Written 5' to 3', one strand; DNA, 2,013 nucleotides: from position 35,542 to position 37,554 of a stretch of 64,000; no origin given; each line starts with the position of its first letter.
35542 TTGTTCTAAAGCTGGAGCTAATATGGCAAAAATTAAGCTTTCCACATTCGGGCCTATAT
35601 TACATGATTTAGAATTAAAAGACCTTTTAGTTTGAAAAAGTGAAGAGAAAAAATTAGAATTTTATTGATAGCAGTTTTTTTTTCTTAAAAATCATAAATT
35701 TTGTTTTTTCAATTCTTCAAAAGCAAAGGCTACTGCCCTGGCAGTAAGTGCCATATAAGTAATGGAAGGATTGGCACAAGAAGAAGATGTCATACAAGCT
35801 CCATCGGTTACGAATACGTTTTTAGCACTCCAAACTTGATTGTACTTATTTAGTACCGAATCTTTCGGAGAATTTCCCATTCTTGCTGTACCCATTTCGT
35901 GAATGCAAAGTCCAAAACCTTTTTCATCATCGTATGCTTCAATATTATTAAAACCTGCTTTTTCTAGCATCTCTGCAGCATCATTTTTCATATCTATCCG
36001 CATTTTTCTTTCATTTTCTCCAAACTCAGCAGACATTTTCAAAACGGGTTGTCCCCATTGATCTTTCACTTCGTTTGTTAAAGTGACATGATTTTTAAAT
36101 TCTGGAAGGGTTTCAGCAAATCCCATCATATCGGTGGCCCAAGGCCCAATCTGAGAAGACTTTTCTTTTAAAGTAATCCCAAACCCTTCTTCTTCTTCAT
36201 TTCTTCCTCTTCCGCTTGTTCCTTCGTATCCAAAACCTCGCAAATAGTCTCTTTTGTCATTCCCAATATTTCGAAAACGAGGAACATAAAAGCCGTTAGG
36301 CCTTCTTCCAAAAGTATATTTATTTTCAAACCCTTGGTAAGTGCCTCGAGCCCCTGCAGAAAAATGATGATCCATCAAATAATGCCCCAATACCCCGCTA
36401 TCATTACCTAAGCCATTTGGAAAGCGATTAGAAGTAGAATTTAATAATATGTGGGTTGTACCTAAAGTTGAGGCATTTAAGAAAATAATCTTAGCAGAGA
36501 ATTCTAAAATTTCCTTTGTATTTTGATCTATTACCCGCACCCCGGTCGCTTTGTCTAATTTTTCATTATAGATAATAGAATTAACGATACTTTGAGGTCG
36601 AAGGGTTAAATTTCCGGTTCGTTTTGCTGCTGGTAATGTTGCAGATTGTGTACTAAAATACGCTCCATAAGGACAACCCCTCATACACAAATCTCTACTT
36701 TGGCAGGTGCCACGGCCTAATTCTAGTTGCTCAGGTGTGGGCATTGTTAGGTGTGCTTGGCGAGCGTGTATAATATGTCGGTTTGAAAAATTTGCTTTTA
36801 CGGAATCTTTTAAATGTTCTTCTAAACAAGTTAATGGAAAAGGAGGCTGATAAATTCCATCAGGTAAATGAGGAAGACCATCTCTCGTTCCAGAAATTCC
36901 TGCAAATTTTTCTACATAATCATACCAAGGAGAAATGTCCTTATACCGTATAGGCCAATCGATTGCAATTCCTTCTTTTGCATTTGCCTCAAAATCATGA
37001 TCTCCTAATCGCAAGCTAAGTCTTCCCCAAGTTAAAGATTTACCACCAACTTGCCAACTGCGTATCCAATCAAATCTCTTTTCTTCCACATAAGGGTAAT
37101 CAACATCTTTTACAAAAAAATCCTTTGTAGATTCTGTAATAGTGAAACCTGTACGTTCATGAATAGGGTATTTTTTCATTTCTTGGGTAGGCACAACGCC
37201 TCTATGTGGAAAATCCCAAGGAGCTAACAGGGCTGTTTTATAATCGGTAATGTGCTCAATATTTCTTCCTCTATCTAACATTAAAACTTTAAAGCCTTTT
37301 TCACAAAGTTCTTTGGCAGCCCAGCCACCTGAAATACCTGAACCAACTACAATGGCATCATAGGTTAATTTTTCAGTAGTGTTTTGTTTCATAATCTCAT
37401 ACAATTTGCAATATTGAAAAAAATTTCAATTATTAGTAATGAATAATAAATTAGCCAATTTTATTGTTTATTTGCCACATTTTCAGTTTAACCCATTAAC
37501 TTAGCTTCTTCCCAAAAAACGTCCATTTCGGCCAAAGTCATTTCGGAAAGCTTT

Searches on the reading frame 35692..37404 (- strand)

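Call 67: search_protein_families(library=pfam, proteins=[window:35692-37404:-], max_evalue=0.001)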
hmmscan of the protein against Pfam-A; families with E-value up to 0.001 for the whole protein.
window:35692-37404:- (570 aa): 5 families
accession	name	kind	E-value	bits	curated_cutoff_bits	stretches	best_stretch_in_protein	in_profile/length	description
PF05199.19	GMC_oxred_C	-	1.3e-20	74.8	24.6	1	434-553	1-138/139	GMC oxidoreductase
PF00732.25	GMC_oxred_N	-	1.6e-11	44.9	23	1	97-346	14-216/218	GMC oxidoreductase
PF01266.30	DAO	-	1.5e-05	25.1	27.9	1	16-64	1-50/353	FAD dependent oxidoreductase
PF13450.12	NAD_binding_8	-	2.8e-05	24.7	21.9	1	19-49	1-31/68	NAD(P)-binding Rossmann-like domain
PF00890.30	FAD_binding_2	-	0.00043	20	20.4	0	16-48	1-33/414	FAD binding domain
